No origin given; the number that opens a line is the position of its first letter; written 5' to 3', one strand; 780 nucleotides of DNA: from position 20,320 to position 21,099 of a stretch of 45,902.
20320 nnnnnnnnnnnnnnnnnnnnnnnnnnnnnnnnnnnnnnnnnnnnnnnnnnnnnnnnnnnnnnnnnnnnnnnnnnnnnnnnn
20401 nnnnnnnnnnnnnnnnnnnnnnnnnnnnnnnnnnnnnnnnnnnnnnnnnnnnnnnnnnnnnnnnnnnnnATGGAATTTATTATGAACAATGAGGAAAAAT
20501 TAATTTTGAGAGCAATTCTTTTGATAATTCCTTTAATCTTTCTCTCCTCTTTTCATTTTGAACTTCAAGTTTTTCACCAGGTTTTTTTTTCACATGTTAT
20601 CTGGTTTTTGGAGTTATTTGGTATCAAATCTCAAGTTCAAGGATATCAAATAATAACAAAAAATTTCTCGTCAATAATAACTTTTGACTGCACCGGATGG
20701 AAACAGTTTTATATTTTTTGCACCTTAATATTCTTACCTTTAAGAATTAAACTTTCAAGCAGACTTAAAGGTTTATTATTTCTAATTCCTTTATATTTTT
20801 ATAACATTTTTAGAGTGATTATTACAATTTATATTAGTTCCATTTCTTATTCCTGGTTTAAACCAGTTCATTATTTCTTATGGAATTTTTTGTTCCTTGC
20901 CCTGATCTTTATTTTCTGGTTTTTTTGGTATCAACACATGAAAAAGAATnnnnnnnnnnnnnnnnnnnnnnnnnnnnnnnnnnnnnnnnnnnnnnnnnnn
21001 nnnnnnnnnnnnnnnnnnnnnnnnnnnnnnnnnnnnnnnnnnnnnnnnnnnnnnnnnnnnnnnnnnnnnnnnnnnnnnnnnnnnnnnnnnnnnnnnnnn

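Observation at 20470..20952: Minimal (~160 aa) archaeosortase/exosortase-like protein with candidate Cys-Arg-His residues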

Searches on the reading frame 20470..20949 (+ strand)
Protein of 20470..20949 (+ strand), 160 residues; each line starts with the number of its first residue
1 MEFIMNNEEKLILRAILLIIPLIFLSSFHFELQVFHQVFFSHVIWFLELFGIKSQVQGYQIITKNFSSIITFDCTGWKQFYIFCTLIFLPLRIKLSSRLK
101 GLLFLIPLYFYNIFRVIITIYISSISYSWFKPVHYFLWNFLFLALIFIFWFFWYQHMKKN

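Call 4: search_protein_families(library=pfam, proteins=[window:20470-20949:+], max_evalue=10)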
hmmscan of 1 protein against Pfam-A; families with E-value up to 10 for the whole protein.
window:20470-20949:+ (160 aa): 2 families
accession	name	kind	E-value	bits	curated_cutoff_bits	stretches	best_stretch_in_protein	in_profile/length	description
PF09721.15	Exosortase_EpsH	-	1.6e-05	24.9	25.7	1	15-153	110-252/254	Transmembrane exosortase (Exosortase_EpsH)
PF10643.14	Cytochrome-c551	-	0.032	14.2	27.1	1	49-137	23-109/216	Photosystem P840 reaction-centre cytochrome c-551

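Call 5: search_protein_families(library=ncbifam, proteins=[window:20470-20949:+], max_evalue=10)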
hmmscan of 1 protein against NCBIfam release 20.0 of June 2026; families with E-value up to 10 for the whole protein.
window:20470-20949:+ (160 aa): 8 families
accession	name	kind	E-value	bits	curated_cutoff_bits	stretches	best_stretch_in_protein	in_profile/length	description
TIGR04178.1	exo_archaeo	signature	2.1e-09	37.6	23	1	70-153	3-93/97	exosortase/archaeosortase family protein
NF033505.2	paceosortase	exception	8.2e-08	32.5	80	1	10-153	3-144/167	pacearchaeosortase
NF046081.1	exosort_XrtX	exception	1.7e-06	28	170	1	43-159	44-164/168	exosortase X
TIGR04177.1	exosort_XrtH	exception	0.00012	22.1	86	1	46-157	42-155/158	exosortase H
TIGR04124.1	archaeo_artE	exception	0.0012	18.9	95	1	11-155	7-149/153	archaeosortase family protein ArtE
TIGR04144.1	archaeo_VPXXXP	exception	0.0028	17.6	150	1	27-157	21-153/156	archaeosortase B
NF050190.1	exosort_XrtZ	exception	0.058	11.9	475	1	13-144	2-137/460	exosortase Z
TIGR04300.1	exosort_XrtM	exception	0.32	11.4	125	1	57-153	44-143/150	exosortase family protein XrtM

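Call 11: find_homologous_proteins(query=window:20470-20949:+, max_evalue=0.001)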
Query window:20470-20949:+ (160 aa): 12 proteins with E <= 0.001 among 498 candidates.
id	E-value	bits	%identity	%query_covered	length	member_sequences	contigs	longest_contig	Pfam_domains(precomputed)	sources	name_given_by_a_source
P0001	1.5e-95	336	99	100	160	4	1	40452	-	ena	-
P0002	1.3e-77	278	83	98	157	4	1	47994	-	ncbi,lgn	-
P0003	1.1e-73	265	78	98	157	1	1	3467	-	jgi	jgi:exosortase/archaeosortase family protein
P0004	7.3e-73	262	78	98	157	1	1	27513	-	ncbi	-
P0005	1.6e-67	245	76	98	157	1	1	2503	-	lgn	-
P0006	3.9e-65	237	74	97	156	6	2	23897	-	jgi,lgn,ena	-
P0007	5.0e-64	233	74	95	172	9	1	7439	-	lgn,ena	-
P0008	7.3e-62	226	72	94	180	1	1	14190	-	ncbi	-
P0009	1.6e-52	196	59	97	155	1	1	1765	PF09721.16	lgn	-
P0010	3.0e-49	185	59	88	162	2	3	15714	-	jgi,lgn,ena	-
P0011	8.9e-42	161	52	92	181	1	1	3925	-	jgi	jgi:exosortase/archaeosortase family protein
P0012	1.1e-41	161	47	94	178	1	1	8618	-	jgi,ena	-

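Call 15: find_encoding_contigs(protein=P0002, flank=10000, max_places=2)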
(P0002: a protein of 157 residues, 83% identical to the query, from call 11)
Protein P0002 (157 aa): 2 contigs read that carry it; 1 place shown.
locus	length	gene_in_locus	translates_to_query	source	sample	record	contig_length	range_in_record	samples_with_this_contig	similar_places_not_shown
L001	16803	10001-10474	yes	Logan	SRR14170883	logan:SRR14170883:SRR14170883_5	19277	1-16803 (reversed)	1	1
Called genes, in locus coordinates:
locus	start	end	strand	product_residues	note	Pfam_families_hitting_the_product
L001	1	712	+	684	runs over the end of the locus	-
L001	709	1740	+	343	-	PF18911:PKD_4 (faint)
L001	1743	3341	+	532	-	-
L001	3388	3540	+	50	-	-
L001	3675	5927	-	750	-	PF01326:PPDK_N, PF00391:PEP-utilizers, PF02896:PEP-utilizers_C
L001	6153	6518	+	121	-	PF01909:NTP_transf_2, PF18765:Polbeta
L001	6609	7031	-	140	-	PF00011:HSP20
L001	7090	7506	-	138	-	-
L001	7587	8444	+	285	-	PF00482:T2SSF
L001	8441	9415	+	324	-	PF00482:T2SSF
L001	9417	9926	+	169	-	-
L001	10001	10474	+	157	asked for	-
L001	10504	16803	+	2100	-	?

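Call 16: find_encoding_contigs(protein=P0012, flank=10000, max_places=2)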
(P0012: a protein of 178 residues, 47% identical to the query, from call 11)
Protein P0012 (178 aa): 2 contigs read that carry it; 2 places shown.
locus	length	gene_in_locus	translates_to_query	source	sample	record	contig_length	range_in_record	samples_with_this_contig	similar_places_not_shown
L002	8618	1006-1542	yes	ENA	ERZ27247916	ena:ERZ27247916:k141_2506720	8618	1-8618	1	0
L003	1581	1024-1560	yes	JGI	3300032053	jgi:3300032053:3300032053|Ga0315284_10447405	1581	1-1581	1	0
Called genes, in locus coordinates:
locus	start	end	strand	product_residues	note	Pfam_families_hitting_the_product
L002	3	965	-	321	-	?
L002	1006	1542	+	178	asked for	-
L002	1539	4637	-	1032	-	PF16158:N_BRCA1_IG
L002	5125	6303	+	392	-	PF13424:TPR_12, PF00515:TPR_1 (weak), PF00515:TPR_1 (weak), PF14559:TPR_19 (weak), PF13424:TPR_12 (weak), PF13414:TPR_11, PF13432:TPR_16, PF14559:TPR_19, +14 more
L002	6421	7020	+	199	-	-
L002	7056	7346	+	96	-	PF02943:FeThRed_B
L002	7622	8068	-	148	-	PF04677:CwfJ_C_1 (weak), PF11969:DcpS_C (weak), PF01230:HIT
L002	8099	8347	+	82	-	PF24113:DUF7387 (weak)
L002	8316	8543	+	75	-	PF07927:HicA_toxin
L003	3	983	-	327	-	?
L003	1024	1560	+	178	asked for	-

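Call 17: find_encoding_contigs(protein=P0010, flank=10000, max_places=2)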
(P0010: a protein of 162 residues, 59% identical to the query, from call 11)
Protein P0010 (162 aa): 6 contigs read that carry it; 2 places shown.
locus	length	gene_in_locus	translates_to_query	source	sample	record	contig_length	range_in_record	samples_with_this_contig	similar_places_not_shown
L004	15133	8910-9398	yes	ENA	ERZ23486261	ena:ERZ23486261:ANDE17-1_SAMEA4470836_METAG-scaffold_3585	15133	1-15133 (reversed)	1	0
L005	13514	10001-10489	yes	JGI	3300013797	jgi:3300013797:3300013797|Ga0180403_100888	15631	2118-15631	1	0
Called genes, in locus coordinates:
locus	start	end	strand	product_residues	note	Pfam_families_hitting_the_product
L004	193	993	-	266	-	PF13228:DUF4037 (faint)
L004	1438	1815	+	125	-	PF01873:eIF-5_eIF-2B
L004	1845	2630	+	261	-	PF23023:Anti-Pycsar_Apyc1, PF00753:Lactamase_B (weak), PF13483:Lactamase_B_3 (weak), PF12706:Lactamase_B_2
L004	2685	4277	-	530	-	PF00133:tRNA-synt_1 (weak), PF09334:tRNA-synt_1g, PF08264:Anticodon_1 (weak)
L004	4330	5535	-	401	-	PF01676:Metalloenzyme, PF10143:PhosphMutase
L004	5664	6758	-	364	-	PF00004:AAA, PF13173:AAA_14 (weak), PF13401:AAA_22 (faint), PF21960:RCF1-5-like_lid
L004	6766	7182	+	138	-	PF01951:Archease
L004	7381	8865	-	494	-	PF01935:DUF87, PF12846:AAA_10 (faint)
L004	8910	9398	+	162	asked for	-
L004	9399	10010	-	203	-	-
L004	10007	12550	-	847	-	-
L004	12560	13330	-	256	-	-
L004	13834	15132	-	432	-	?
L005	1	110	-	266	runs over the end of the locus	PF01061:ABC2_membrane, PF12698:ABC2_membrane_3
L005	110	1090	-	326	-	PF00005:ABC_tran, PF13304:AAA_21, PF13732:DrrA1-3_C (faint)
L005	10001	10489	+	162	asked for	-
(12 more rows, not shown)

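Call 18: find_encoding_contigs(protein=P0008, flank=10000, max_places=2)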
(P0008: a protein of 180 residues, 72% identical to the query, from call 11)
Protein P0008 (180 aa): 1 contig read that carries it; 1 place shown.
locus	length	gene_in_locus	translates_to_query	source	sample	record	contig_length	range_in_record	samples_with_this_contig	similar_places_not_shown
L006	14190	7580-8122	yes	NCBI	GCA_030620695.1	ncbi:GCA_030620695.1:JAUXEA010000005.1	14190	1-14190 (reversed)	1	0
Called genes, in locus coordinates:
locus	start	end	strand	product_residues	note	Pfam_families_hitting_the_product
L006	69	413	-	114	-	-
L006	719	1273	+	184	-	PF01966:HD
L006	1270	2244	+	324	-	PF01368:DHH, PF02272:DHHA1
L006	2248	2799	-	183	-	PF07690:MFS_1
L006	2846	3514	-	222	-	PF10584:Proteasome_A_N, PF00227:Proteasome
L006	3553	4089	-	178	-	PF10469:AKAP7_NLS, PF02834:LigT_PEase, PF13563:2_5_RNA_ligase2, PF02834:LigT_PEase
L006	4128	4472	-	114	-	-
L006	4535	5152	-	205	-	-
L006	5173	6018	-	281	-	PF01256:Carb_kinase, PF02110:HK, PF08543:Phos_pyr_kin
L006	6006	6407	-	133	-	PF02308:MgtC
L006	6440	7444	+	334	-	PF00044:Gp_dh_N, PF02800:Gp_dh_C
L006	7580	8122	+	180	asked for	-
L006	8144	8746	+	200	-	PF01269:Fibrillarin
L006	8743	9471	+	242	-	PF00069:Pkinase, PF01636:APH (faint), PF06293:Kdo (weak), PF01163:RIO1, PF03109:ABC1, PF06176:WaaY (weak)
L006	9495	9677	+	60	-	PF06093:Spt4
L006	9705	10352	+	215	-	PF05552:MS_channel_1st_1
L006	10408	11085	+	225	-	PF01172:SBDS_N, PF09377:SBDS_domain_II, PF20268:SBDS_C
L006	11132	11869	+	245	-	PF07934:OGG_N (faint)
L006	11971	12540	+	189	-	-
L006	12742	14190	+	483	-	?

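Call 19: find_encoding_contigs(protein=P0006, flank=10000, max_places=2)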
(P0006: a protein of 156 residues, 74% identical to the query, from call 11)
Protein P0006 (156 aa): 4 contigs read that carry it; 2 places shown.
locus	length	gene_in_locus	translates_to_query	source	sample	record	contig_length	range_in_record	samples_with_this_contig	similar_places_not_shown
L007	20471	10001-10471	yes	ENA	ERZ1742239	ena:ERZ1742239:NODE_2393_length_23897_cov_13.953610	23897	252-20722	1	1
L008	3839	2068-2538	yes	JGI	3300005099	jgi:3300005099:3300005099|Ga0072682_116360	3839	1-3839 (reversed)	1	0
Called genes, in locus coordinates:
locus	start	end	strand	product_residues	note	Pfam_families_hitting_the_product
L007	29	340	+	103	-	-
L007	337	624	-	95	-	-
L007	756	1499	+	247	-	PF01145:Band_7, PF13421:Band_7_1 (weak)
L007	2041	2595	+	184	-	PF01966:HD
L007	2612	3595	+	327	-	PF01368:DHH, PF02272:DHHA1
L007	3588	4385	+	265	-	-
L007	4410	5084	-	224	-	PF10584:Proteasome_A_N, PF00227:Proteasome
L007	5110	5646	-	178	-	PF10469:AKAP7_NLS, PF02834:LigT_PEase, PF13563:2_5_RNA_ligase2, PF02834:LigT_PEase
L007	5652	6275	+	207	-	PF00730:HhH-GPD, PF00633:HHH (weak)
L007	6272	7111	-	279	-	PF01256:Carb_kinase, PF02110:HK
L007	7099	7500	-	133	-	PF02308:MgtC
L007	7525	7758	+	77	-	-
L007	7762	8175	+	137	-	PF10130:PIN_2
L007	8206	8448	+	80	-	-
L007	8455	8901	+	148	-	PF10130:PIN_2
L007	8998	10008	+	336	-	PF00044:Gp_dh_N, PF02800:Gp_dh_C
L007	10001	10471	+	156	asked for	-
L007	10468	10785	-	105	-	PF02150:Zn_ribbon_RPB9, PF01096:Zn_ribbon_TFIIS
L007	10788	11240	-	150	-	PF10502:Peptidase_S26 (weak)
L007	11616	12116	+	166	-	PF17144:Ribosomal_L5e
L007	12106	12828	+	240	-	PF00333:Ribosomal_S5, PF03719:Ribosomal_S5_C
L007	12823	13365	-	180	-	PF10502:Peptidase_S26, PF00717:Peptidase_S24 (weak)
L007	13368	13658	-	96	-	PF18929:DUF5678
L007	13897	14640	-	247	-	-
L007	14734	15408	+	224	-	PF01904:DUF72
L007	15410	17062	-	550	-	PF04675:DNA_ligase_A_N, PF01068:DNA_ligase_A_M, PF04679:DNA_ligase_A_C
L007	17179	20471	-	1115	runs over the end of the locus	PF03477:ATP-cone, PF00317:Ribonuc_red_lgN, PF02867:Ribonuc_red_lgC, PF14890:Intein_splicing, PF14528:LAGLIDADG_3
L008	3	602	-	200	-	?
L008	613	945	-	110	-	PF08228:RNase_P_pop3 (weak), PF01248:Ribosomal_L7Ae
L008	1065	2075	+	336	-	PF00044:Gp_dh_N, PF02800:Gp_dh_C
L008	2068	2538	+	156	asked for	-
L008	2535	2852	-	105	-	PF02150:Zn_ribbon_RPB9, PF01096:Zn_ribbon_TFIIS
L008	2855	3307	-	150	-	PF10502:Peptidase_S26 (weak)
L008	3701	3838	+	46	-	?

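Call 21: search_protein_representatives(alignment_id=A1)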
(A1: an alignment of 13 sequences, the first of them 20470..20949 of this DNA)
Query: 13 sequences, 157 profile positions. Proteins with E-value up to 0.001 (for the whole library): 604; up to 1e-10: 57; up to 1e-30: 4. The best 150 are listed.
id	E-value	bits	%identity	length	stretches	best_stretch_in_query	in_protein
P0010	3.3e-63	228.7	-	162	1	6-154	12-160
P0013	1.6e-61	223.2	-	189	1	2-154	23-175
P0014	1.7e-46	174.4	-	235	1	5-153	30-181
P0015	2.8e-35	138.0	-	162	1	58-152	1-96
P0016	8.1e-29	117.0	-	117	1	5-118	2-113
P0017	3.9e-18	82.3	-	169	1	4-152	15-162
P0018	4.2e-18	82.2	-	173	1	6-155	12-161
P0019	1.2e-16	77.5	-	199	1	5-151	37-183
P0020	1.7e-16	77.0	-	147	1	13-153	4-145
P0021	1.5e-15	73.9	-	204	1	6-154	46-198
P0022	1.5e-15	73.9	-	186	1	8-153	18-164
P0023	3.8e-15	72.6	-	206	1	7-151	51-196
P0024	4.1e-15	72.5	-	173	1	6-153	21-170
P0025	4.8e-15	72.3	-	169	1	5-150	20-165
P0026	7.4e-15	71.6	-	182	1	6-152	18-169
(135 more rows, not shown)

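Call 22: predict_structure(alignment_id=A1)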
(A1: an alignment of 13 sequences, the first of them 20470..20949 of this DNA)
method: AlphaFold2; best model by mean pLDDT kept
length: 160 residues; sequences in the alignment: 13
mean_pLDDT: 69.7   pTM: 0.55
mean pLDDT of the five models: 69.7, 69.3, 65.8, 56.5, 49.2
residues with pLDDT >= 90: 0; 70-90: 87; 50-70: 65; < 50: 8
segments of 3 or more residues with pLDDT < 50: 1-3, 72-74
pLDDT, mean of each block of 10 residues (from residue 1): 62 67 56 72 85 80 73 52 60 68 69 80 79 73 71 68
secondary structure, 60 per line:
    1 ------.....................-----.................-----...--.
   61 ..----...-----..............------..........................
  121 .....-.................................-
elements in order: H7-27 H33-49 E55-57 E60-62 E67-69 H75-88 H95-125 H127-159

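Call 24: search_protein_families(library=ncbifam, alignment_id=A2, max_evalue=0.001)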
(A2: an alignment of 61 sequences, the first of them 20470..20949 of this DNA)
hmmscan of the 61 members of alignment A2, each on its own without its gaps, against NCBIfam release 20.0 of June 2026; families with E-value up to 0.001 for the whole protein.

A. member 1, window:20470-20949:+ (160 aa): 4 families
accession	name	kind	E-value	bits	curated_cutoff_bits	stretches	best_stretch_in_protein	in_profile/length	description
TIGR04178.1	exo_archaeo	signature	2.1e-09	37.6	23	1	70-153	3-93/97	exosortase/archaeosortase family protein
NF033505.2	paceosortase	exception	8.2e-08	32.5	80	1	10-153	3-144/167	pacearchaeosortase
NF046081.1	exosort_XrtX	exception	1.7e-06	28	170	1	43-159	44-164/168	exosortase X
TIGR04177.1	exosort_XrtH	exception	0.00012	22.1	86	1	46-157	42-155/158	exosortase H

B. families by the number of members that match (of 61 scanned): 35 families (the first 25 are shown)
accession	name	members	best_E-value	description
TIGR04178.1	exo_archaeo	61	5.6e-18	exosortase/archaeosortase family protein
TIGR04177.1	exosort_XrtH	59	5.5e-23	exosortase H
NF046081.1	exosort_XrtX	56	6.2e-27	exosortase X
TIGR04144.1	archaeo_VPXXXP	53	1.5e-30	archaeosortase B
NF033505.2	paceosortase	51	5.5e-13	pacearchaeosortase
TIGR04124.1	archaeo_artE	46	8.7e-18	archaeosortase family protein ArtE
TIGR04125.1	exosort_PGF_TRM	39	5.7e-13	archaeosortase A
TIGR04300.1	exosort_XrtM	38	4.3e-11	exosortase family protein XrtM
NF045528.1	heimosortase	32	7.8e-11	heimdallarchaeosortase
TIGR04128.1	exoso_Fjoh_1448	31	6.3e-18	exosortase family protein XrtF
TIGR03109.2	exosort_XrtA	31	7.4e-12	exosortase A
NF046083.1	exosort_XrtY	28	2.2e-15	exosortase Y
TIGR02602.1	8TM_EpsH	27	6.6e-13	exosortase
TIGR04175.1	archaeo_artD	24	6.7e-10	archaeosortase D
TIGR04293.1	archaeo_artF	22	4.7e-12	archaeosortase family protein ArtF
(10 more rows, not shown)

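Call 25: search_protein_families(library=ncbifam, alignment_id=A1, max_evalue=0.001)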
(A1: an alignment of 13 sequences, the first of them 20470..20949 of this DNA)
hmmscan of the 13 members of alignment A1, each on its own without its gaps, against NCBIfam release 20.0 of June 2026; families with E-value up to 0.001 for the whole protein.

A. member 1, window:20470-20949:+ (160 aa): 4 families
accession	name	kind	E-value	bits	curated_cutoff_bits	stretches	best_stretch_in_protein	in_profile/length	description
TIGR04178.1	exo_archaeo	signature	2.1e-09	37.6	23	1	70-153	3-93/97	exosortase/archaeosortase family protein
NF033505.2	paceosortase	exception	8.2e-08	32.5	80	1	10-153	3-144/167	pacearchaeosortase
NF046081.1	exosort_XrtX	exception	1.7e-06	28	170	1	43-159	44-164/168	exosortase X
TIGR04177.1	exosort_XrtH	exception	0.00012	22.1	86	1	46-157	42-155/158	exosortase H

B. families by the number of members that match (of 13 scanned): 6 families
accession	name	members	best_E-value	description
TIGR04178.1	exo_archaeo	13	4.1e-10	exosortase/archaeosortase family protein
NF033505.2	paceosortase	11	8.2e-08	pacearchaeosortase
NF046081.1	exosort_XrtX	9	1.5e-07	exosortase X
TIGR04144.1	archaeo_VPXXXP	7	5.6e-06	archaeosortase B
TIGR04177.1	exosort_XrtH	7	2.2e-05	exosortase H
TIGR04124.1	archaeo_artE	1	0.00036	archaeosortase family protein ArtE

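Call 29: find_related_loci(query=A1, collection=genome_contigs, flank=10000)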
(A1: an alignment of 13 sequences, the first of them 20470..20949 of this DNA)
Query A1 (160 aa) in genome_contigs; peptide patterns used: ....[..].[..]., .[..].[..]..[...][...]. (x = any residue, [..] = any of these).
55 stretches matched a pattern; 5 encode a relative of the query (tblastn E <= 1e-3); 5 distinct loci.
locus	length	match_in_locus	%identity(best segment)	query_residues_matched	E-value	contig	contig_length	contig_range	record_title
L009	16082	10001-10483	82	1-160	5e-84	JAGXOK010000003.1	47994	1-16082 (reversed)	Candidatus Aenigmarchaeota archaeon LH_S6 NODE_3_length_47994_cov_79.812407, whole genome shotgun sequence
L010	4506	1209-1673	74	5-159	2e-70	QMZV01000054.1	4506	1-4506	MAG: Candidatus Aenigmatarchaeota archaeon isolate B34_G15 B34_Guay15_scaffold_09539, whole genome shotgun sequence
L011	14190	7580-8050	69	5-160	1e-67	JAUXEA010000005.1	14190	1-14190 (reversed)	MAG: Candidatus Aenigmatarchaeota archaeon isolate CSMAG_2865 CSMAG_2865_k119_315380_length_14190_cov_6.0000, whole geno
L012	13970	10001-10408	74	4-139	1e-62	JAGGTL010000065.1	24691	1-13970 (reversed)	MAG: Candidatus Aenigmatarchaeota archaeon isolate AUK047 PB_MBMC_001_c_000000000033, whole genome shotgun sequence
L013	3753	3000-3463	78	8-156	5e-54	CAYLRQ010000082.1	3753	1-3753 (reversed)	MAG TPA_asm: uncultured archaeon isolate binchicken_co355_191 genome assembly, contig: NODE_27901_length_3753_cov_12.893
